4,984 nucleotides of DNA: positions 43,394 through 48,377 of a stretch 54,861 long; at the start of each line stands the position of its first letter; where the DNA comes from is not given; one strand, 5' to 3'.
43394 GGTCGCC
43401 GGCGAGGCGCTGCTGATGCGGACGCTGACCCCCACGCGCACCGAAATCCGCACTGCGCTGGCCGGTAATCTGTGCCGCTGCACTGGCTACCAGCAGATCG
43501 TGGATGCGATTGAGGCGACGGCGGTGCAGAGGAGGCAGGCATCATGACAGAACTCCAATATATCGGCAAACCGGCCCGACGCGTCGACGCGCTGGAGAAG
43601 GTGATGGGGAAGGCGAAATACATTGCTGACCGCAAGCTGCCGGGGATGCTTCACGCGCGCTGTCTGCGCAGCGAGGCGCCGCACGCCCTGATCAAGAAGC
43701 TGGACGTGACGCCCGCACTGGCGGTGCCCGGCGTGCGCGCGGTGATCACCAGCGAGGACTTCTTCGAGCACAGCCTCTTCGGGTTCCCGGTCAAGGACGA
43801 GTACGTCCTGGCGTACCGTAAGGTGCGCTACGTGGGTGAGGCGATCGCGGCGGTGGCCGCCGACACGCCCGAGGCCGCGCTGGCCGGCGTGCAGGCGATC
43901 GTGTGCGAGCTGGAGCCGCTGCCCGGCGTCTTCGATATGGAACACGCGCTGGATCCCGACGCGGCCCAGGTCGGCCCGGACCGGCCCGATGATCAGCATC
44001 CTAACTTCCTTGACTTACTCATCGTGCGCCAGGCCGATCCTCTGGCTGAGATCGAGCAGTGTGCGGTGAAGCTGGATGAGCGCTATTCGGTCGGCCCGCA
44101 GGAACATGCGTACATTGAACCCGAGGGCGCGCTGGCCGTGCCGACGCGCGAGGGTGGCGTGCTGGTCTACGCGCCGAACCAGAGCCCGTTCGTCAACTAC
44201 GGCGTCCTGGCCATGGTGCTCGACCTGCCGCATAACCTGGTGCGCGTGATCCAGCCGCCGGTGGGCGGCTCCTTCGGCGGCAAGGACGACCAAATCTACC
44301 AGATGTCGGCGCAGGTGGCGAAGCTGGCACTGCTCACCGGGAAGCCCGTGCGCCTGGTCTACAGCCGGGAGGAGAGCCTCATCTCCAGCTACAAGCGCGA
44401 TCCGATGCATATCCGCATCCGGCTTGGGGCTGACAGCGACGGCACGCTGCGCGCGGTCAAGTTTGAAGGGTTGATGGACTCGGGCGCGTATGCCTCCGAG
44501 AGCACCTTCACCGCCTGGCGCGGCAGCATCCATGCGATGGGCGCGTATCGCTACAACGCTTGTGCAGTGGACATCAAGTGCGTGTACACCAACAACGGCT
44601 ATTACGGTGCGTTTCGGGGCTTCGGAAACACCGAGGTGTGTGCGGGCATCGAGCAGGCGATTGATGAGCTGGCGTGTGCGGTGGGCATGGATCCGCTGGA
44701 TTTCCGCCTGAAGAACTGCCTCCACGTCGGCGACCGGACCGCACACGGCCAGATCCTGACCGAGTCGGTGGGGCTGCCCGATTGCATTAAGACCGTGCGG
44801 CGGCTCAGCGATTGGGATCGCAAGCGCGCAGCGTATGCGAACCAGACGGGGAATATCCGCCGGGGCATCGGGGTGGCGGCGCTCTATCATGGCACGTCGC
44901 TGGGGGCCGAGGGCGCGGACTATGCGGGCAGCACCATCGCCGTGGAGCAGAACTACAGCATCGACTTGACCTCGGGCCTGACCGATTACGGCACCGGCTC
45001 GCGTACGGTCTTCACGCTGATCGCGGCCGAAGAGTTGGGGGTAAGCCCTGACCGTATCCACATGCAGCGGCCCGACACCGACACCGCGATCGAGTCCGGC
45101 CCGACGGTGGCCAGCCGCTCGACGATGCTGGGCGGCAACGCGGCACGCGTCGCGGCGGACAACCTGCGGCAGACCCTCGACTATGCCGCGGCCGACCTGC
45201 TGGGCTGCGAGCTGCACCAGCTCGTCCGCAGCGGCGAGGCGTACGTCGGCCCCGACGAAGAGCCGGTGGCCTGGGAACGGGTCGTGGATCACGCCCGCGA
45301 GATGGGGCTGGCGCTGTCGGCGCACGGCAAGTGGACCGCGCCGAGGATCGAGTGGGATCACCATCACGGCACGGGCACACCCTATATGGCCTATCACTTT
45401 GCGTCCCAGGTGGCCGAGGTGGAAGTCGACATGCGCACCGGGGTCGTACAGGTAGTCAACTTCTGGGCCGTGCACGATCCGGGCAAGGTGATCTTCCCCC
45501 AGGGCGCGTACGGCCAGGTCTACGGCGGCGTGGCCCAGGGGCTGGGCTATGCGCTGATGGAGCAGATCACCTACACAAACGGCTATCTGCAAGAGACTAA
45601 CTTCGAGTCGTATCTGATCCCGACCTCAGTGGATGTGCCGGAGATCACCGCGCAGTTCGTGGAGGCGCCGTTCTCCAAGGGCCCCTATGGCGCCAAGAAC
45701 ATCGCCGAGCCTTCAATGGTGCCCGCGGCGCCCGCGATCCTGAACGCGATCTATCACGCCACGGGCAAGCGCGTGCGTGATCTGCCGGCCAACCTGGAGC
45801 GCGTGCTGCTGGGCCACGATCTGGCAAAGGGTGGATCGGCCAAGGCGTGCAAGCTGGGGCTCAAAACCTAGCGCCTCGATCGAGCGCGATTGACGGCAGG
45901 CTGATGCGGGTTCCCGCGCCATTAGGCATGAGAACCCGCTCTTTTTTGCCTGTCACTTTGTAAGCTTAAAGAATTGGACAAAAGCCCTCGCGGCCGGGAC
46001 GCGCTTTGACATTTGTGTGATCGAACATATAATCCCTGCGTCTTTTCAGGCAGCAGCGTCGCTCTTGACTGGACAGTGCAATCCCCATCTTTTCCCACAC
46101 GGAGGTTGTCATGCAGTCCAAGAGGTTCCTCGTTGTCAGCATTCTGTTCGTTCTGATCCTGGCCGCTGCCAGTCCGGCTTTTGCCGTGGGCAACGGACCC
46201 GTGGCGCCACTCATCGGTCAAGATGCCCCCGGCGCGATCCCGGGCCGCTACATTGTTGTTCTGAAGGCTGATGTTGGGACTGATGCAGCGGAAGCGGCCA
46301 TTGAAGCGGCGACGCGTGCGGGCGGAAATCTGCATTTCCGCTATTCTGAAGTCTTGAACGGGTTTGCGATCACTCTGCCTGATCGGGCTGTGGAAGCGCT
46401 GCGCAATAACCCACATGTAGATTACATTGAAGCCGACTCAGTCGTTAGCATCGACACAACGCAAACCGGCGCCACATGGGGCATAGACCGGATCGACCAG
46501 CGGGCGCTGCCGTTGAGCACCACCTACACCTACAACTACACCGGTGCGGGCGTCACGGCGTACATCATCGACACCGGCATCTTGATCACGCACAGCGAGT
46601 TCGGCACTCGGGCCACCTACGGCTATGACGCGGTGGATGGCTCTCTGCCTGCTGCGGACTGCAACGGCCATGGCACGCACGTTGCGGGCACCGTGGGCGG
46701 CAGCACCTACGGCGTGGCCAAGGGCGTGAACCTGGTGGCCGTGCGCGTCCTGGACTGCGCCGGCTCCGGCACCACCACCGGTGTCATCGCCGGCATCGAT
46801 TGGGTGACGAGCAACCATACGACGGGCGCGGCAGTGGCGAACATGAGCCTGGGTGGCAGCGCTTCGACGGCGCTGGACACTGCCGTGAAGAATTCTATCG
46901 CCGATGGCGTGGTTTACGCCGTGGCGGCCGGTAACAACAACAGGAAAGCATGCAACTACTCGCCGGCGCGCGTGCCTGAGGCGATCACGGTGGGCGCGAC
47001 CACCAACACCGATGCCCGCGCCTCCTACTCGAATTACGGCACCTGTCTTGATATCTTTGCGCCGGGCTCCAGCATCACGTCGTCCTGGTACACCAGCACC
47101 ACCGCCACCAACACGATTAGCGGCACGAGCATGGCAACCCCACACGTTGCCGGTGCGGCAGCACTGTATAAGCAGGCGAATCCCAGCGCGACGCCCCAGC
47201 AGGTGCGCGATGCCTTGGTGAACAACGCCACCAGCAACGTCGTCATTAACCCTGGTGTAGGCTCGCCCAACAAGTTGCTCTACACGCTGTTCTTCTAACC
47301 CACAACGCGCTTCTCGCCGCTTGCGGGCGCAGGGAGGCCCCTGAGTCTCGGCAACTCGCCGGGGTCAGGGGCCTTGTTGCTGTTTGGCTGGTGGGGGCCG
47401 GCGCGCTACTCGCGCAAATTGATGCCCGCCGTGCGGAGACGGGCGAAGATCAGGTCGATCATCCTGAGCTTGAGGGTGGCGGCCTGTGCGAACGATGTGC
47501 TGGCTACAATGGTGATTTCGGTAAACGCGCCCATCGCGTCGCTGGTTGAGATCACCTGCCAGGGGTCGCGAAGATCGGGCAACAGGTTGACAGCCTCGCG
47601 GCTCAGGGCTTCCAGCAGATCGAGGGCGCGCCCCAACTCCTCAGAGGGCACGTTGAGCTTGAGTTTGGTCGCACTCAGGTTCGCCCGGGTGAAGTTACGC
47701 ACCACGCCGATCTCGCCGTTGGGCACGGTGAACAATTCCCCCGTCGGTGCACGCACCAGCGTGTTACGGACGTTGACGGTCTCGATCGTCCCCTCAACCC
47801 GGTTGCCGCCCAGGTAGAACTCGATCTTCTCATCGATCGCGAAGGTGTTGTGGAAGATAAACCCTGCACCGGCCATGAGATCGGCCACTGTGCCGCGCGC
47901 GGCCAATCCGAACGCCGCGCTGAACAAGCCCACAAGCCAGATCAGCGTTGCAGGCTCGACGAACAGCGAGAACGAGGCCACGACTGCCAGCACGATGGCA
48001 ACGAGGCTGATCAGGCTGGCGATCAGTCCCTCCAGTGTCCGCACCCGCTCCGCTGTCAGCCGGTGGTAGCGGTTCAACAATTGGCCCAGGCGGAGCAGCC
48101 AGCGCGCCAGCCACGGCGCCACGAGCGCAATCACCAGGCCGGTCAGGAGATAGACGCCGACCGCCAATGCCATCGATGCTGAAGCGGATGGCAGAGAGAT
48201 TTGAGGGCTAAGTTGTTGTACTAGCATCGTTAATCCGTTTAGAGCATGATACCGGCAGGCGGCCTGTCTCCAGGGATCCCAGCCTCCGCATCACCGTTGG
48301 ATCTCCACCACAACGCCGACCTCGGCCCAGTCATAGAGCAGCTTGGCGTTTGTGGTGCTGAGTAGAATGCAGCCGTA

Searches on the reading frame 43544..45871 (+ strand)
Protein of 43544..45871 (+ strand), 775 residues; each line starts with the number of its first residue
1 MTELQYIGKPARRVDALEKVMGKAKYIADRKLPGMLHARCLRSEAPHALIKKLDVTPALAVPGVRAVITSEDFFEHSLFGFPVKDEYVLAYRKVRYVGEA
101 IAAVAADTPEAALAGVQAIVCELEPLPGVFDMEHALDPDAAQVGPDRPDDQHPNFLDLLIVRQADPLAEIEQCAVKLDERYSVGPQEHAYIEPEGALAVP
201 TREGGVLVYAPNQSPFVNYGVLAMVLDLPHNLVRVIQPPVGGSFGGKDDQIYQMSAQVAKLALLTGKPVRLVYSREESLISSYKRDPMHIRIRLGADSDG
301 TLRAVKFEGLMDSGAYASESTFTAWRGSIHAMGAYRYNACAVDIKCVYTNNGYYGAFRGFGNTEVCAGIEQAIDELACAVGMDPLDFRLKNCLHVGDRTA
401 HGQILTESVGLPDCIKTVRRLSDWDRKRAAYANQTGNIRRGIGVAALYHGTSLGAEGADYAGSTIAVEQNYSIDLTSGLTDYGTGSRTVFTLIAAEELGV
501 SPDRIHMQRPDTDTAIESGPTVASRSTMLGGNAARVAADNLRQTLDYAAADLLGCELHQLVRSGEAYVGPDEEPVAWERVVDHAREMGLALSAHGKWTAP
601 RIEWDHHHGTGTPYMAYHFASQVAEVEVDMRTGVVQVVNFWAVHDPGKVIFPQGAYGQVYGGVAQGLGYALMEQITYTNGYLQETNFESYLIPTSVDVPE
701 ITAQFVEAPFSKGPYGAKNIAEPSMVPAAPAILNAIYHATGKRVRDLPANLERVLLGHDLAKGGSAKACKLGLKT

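Call 41: search_protein_families(library=pfam, proteins=[window:43544-45871:+], max_evalue=0.00001)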
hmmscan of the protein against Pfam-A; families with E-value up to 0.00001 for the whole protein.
window:43544-45871:+ (775 aa): 3 families
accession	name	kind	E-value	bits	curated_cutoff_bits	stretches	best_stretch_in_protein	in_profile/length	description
PF20256.3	MoCoBD_2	-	3.3e-76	256.9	27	1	418-699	2-283/283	Molybdopterin cofactor-binding domain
PF02738.23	MoCoBD_1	-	1.4e-69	234.3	27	1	161-392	13-244/244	Molybdopterin cofactor-binding domain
PF01315.27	Ald_Xan_dh_C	-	3.6e-24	85.7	31.3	1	22-127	2-110/110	Aldehyde oxidase and xanthine dehydrogenase, a/b hammerhead domain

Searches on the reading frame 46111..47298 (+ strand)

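Call 42: search_protein_families(library=pfam, proteins=[window:46111-47298:+], max_evalue=0.00001)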
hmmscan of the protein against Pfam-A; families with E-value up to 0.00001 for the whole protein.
window:46111-47298:+ (395 aa): 2 families
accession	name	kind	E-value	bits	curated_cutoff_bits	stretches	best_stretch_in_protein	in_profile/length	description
PF00082.27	Peptidase_S8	-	9.2e-46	156.9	21.8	1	146-376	2-276/288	Subtilase family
PF05922.21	Inhibitor_I9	-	1.2e-07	32.7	21.2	1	47-114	2-81/82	Peptidase inhibitor I9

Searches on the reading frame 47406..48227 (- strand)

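Call 42: search_protein_families(library=pfam, proteins=[window:47406-48227:-], max_evalue=0.00001)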
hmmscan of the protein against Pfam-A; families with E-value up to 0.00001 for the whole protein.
window:47406-48227:- (273 aa): 1 family
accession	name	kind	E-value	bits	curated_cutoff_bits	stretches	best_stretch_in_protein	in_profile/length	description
PF00924.24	MS_channel_2nd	-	6.6e-11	42.6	20.2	1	113-181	2-68/68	Mechanosensitive ion channel, beta-domain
